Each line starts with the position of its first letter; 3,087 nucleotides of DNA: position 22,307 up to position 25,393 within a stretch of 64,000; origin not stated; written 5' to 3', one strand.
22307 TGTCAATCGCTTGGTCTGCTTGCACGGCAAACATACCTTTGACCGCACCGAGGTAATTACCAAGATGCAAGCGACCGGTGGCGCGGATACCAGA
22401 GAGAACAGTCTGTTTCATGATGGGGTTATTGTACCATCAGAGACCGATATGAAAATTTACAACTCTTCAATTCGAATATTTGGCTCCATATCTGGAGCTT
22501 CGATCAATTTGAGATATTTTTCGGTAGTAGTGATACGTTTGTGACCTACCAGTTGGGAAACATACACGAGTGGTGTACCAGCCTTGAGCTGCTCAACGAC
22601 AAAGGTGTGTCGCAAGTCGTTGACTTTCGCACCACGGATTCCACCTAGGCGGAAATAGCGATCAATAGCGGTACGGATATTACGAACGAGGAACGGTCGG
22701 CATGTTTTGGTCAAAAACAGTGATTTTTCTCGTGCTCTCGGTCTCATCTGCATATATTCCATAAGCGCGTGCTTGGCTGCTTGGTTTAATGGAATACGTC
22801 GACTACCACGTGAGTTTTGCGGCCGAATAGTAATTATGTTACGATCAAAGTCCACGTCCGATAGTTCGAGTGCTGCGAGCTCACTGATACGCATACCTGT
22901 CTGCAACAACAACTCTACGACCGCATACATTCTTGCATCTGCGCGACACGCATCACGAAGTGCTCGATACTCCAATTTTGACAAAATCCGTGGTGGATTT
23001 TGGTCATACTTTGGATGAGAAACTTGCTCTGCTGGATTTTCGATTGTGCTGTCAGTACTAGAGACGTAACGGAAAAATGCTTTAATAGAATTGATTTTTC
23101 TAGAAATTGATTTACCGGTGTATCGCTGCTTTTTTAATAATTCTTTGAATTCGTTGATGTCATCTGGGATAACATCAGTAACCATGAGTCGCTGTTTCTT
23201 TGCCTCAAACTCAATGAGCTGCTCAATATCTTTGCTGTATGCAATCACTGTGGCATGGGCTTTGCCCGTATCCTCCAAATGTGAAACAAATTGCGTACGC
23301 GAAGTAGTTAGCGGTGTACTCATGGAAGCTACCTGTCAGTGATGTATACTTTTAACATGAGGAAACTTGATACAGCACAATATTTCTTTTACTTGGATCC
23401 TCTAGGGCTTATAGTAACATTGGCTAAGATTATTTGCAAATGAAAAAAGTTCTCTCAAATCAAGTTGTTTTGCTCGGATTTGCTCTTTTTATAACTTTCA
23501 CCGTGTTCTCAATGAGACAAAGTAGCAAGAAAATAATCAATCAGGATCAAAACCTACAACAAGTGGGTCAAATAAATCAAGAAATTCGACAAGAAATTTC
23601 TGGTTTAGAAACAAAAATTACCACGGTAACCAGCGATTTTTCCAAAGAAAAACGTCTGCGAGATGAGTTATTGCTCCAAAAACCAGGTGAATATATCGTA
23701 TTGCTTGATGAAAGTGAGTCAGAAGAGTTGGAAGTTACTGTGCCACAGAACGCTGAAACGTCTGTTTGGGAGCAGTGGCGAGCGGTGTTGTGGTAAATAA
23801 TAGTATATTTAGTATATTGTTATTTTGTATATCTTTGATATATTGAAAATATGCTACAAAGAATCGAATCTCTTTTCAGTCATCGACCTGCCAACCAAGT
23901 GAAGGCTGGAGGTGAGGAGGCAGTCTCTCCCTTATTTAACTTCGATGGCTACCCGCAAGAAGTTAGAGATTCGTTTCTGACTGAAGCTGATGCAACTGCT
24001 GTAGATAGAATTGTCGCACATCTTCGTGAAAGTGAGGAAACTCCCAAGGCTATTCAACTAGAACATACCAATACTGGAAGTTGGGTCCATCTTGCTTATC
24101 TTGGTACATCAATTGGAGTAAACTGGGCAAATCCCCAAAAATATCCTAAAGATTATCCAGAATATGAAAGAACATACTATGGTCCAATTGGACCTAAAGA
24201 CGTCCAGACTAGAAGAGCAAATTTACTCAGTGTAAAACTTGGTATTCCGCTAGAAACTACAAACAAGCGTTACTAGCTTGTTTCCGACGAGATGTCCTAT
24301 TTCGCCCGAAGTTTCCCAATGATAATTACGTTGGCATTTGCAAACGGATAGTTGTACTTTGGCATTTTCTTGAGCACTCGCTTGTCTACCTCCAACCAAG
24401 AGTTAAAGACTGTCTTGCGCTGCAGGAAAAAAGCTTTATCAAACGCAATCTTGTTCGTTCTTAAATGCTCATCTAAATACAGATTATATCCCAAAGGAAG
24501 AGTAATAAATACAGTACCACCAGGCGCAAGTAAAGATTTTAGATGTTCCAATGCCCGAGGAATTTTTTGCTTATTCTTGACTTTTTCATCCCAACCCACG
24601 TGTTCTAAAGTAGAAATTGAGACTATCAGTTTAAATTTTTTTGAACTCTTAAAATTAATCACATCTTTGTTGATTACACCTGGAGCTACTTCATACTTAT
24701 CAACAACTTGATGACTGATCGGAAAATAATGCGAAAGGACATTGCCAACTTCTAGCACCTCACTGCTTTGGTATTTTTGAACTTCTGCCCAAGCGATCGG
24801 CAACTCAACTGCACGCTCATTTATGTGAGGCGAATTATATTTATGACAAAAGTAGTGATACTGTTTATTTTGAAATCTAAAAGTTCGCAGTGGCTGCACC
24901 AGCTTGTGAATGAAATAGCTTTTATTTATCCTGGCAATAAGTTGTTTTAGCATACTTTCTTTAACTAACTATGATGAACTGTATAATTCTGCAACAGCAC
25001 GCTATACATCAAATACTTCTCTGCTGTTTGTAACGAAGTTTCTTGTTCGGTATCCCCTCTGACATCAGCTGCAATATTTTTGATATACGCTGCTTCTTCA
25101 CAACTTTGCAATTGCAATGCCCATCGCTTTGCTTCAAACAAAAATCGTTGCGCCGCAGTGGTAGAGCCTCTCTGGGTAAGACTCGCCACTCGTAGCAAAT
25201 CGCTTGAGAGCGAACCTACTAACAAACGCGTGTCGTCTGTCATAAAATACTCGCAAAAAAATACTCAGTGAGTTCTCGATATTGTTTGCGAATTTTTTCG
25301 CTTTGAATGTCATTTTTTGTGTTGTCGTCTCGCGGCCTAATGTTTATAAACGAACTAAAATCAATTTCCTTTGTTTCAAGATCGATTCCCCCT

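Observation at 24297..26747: Compact five-gene operon of unknown function with nucleoside/nucleotide-handling signatures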

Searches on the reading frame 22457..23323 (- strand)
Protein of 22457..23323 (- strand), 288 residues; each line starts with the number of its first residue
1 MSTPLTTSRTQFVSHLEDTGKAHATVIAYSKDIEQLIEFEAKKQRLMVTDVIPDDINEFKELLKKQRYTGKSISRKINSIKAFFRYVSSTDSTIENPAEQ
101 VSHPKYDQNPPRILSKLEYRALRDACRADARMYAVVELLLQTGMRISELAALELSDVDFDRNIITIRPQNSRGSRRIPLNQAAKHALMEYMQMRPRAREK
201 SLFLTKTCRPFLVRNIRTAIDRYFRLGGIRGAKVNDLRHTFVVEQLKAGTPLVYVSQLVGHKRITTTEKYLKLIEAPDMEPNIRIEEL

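Call 3: search_protein_families(library=pfam, proteins=[window:22457-23323:-], max_evalue=1)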
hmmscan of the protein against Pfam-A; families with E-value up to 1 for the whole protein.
window:22457-23323:- (288 aa): 7 families
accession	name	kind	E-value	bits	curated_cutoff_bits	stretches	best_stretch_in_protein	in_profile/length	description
PF00589.27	Phage_integrase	-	2.2e-28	99.6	27.1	1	114-272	3-167/172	Phage integrase family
PF02899.23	Phage_int_SAM_1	-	8.3e-09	36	22.3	1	11-86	3-78/83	Phage integrase, N-terminal SAM-like domain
PF13495.12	Phage_int_SAM_4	-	1.8e-07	31.9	27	1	10-91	3-82/85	Phage integrase, N-terminal SAM-like domain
PF13102.12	Phage_int_SAM_5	-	5.2e-05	24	22.3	1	12-97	9-92/98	Phage integrase SAM-like domain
PF25413.1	Rossman_Mical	-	0.15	12.5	27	1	11-70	33-92/130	Mical, Rossman domain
PF10437.14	Lip_prot_lig_C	-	0.17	12.2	24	1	53-85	40-74/85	Bacterial lipoate protein ligase C-terminus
PF13990.11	YjcZ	-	0.19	11.5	27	1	108-203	24-120/272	YjcZ-like protein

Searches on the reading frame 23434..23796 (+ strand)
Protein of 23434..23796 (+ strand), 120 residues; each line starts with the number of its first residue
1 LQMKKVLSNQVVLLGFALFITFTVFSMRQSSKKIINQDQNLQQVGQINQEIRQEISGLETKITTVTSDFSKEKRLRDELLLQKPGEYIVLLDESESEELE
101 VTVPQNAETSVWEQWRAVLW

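Call 82: search_protein_families(library=pfam, proteins=[window:23434-23796:+], max_evalue=0.01)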
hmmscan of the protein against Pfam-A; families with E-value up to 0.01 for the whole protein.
window:23434-23796:+ (120 aa): 1 family
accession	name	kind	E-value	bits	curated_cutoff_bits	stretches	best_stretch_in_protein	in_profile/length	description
PF04977.20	DivIC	-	3.8e-07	30.2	28.9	1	17-91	2-77/80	Septum formation initiator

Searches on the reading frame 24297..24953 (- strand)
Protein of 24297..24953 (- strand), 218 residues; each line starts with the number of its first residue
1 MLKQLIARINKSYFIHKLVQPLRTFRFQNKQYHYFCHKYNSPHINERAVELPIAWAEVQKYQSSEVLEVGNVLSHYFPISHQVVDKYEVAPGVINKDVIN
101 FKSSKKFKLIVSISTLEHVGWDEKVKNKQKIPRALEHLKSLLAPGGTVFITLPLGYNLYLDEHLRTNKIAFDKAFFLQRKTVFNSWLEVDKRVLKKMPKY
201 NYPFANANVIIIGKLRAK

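Call 3: search_protein_families(library=pfam, proteins=[window:24297-24953:-], max_evalue=1)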
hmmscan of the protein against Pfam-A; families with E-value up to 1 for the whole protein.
window:24297-24953:- (218 aa): 5 families
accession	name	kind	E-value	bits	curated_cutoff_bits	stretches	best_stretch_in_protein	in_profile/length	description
PF13489.12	Methyltransf_23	-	2.6e-06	27.7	27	1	83-167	49-132/164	Methyltransferase domain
PF08242.18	Methyltransf_12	-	0.0019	19.3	30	1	97-147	57-97/98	Methyltransferase domain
PF03269.20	DUF268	-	0.015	15.6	25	1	104-157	60-115/176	Caenorhabditis protein of unknown function, DUF268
PF07114.16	TMEM126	-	0.019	14.8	25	1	58-113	120-174/181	Transmembrane protein 126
PF08241.18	Methyltransf_11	-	0.13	13.3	21.2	1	100-150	55-95/95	Methyltransferase domain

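Call 4: search_protein_families(library=ncbifam, proteins=[window:24297-24953:-], max_evalue=1)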
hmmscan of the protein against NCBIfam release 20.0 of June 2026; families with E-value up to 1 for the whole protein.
window:24297-24953:- (218 aa): 1 family
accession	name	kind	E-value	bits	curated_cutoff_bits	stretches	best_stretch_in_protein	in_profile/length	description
NF041650.1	nod_mtase_NodS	equivalog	0.12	12.1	300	1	94-148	89-137/190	nodulation methyltransferase NodS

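Call 5: search_protein_families(library=padloc, proteins=[window:24297-24953:-], max_evalue=1)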
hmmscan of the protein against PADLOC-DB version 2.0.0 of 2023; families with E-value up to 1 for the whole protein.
window:24297-24953:- (218 aa): 1 family
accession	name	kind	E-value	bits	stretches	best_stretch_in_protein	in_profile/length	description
PDLC04134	mad2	-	0.0063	13.4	1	93-157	343-401/492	mads_2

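Call 25: search_solved_structures(query=window:24297-24953:-, max_evalue=10)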
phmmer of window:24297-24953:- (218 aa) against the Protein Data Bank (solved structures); distinct sequences matched with E-value up to 10: 3.
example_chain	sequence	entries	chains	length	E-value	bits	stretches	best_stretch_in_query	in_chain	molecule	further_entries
1vbf_A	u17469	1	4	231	0.21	14.7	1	34-104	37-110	231aa long hypothetical protein-L-isoaspartate O-methyltransferase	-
7jjp_A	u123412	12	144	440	1.3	12.1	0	52-81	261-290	Gap junction alpha-8 protein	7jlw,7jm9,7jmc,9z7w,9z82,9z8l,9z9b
6mhy_A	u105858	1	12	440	1.3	12.1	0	52-81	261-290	Gap junction alpha-8 protein, connexin-50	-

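Call 29: search_protein_families(library=phrogs, proteins=[window:24297-24953:-], max_evalue=0.1)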
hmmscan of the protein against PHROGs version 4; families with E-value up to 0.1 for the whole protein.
window:24297-24953:- (218 aa): 0 families

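Call 70: find_encoding_contigs(protein=window:24297-24953:-, flank=3000, max_places=4)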
Protein window:24297-24953:- (218 aa): 12 contigs read that carry it; 4 places shown.
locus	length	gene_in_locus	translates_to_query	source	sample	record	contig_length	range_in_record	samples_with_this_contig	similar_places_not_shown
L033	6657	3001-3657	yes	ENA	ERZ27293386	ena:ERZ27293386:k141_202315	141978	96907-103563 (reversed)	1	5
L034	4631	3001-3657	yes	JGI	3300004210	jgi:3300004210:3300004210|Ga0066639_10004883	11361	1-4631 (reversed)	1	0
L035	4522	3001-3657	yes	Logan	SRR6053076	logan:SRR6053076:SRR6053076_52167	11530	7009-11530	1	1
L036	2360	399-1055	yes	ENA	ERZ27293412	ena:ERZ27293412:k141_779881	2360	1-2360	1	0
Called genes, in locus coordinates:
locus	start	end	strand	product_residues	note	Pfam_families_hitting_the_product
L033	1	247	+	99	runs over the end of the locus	-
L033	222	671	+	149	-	PF13470:PIN_3, PF01850:PIN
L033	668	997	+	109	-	-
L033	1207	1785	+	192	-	PF00485:PRK (weak)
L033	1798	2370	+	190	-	-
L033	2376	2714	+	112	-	PF18924:DUF5674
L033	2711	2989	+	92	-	-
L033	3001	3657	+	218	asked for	PF13489:Methyltransf_23 (weak)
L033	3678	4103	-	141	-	-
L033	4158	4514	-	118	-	PF04977:DivIC (weak)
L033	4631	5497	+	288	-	PF13495:Phage_int_SAM_4 (weak), PF02899:Phage_int_SAM_1, PF00589:Phage_integrase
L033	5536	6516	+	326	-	PF00579:tRNA-synt_1b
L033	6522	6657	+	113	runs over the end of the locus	PF01588:tRNA_bind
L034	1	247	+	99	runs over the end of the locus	-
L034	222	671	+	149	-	PF13470:PIN_3, PF01850:PIN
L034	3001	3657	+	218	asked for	PF13489:Methyltransf_23 (weak)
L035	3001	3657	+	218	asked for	PF13489:Methyltransf_23 (weak)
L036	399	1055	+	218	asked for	PF13489:Methyltransf_23 (weak)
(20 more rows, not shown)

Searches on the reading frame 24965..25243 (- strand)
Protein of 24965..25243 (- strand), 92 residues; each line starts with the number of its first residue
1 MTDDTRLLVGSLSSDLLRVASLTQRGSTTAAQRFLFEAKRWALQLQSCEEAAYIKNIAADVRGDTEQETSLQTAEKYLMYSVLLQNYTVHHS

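Call 3: search_protein_families(library=pfam, proteins=[window:24965-25243:-], max_evalue=1)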
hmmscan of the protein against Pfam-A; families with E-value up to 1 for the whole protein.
window:24965-25243:- (92 aa): 0 families

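Call 4: search_protein_families(library=ncbifam, proteins=[window:24965-25243:-], max_evalue=1)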
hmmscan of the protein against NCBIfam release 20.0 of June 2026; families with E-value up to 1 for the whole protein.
window:24965-25243:- (92 aa): 0 families

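Call 5: search_protein_families(library=padloc, proteins=[window:24965-25243:-], max_evalue=1)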
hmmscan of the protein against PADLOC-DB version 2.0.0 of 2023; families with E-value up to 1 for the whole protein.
window:24965-25243:- (92 aa): 0 families

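Call 28: search_solved_structures(query=window:24965-25243:-, max_evalue=10)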
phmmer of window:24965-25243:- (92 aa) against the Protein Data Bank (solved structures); distinct sequences matched with E-value up to 10: 0.

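Call 29: search_protein_families(library=phrogs, proteins=[window:24965-25243:-], max_evalue=0.1)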
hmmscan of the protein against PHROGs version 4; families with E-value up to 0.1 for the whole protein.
window:24965-25243:- (92 aa): 0 families

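Call 38: find_homologous_proteins(query=window:24965-25243:-)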
Query window:24965-25243:- (92 aa): 17 proteins with E <= 0.001 among 19 candidates.
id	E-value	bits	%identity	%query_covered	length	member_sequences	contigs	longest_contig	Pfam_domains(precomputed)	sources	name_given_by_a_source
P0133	1.6e-51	189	100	100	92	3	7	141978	-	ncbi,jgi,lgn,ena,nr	ncbi:MAG: hypothetical protein GW947_02120 [Candidatus Pacebacteria bacterium]|nr:hypothetical prote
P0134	6.8e-36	139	72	100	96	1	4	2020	-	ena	-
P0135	8.0e-32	126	73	99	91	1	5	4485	-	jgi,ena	-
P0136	1.3e-26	110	63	96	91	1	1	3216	-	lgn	-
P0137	2.2e-26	109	66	95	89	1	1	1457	-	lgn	-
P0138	9.6e-26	107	65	96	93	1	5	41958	-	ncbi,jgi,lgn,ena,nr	ncbi:MAG: hypothetical protein ABIJ03_00660 [Patescibacteria group bacterium]|nr:hypothetical protei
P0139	7.6e-25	104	56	97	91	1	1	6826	-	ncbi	-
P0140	1.4e-24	103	59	96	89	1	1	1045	-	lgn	-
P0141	6.8e-24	101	63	95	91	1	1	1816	-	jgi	jgi:hypothetical protein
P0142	5.6e-23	98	59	96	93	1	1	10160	-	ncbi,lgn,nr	ncbi:hypothetical protein KBD71_03920 [Candidatus Woesebacteria bacterium]|nr:hypothetical protein [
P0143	1.4e-21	94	53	97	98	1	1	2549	-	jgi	jgi:hypothetical protein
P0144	1.5e-21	94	56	95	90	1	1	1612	-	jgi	-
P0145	2.1e-20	90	57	97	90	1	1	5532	-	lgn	-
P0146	2.5e-20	90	55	96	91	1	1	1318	-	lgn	-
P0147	3.2e-19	86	57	91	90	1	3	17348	-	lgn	-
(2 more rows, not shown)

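Call 47: predict_structure(alignment_id=A2)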
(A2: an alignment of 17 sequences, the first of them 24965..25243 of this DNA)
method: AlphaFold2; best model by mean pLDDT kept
length: 92 residues; sequences in the alignment: 17
mean_pLDDT: 89.7   pTM: 0.80
mean pLDDT of the five models: 89.7, 87.2, 75.5, 72.0, 70.3
residues with pLDDT >= 90: 61; 70-90: 26; 50-70: 5; < 50: 0
segments of 3 or more residues with pLDDT < 50: none
pLDDT, mean of each block of 10 residues (from residue 1): 84 96 91 93 88 92 81 94 92 69
secondary structure, 60 per line:
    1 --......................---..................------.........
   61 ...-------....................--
elements in order: H3-24 H28-45 H52-63 H71-90
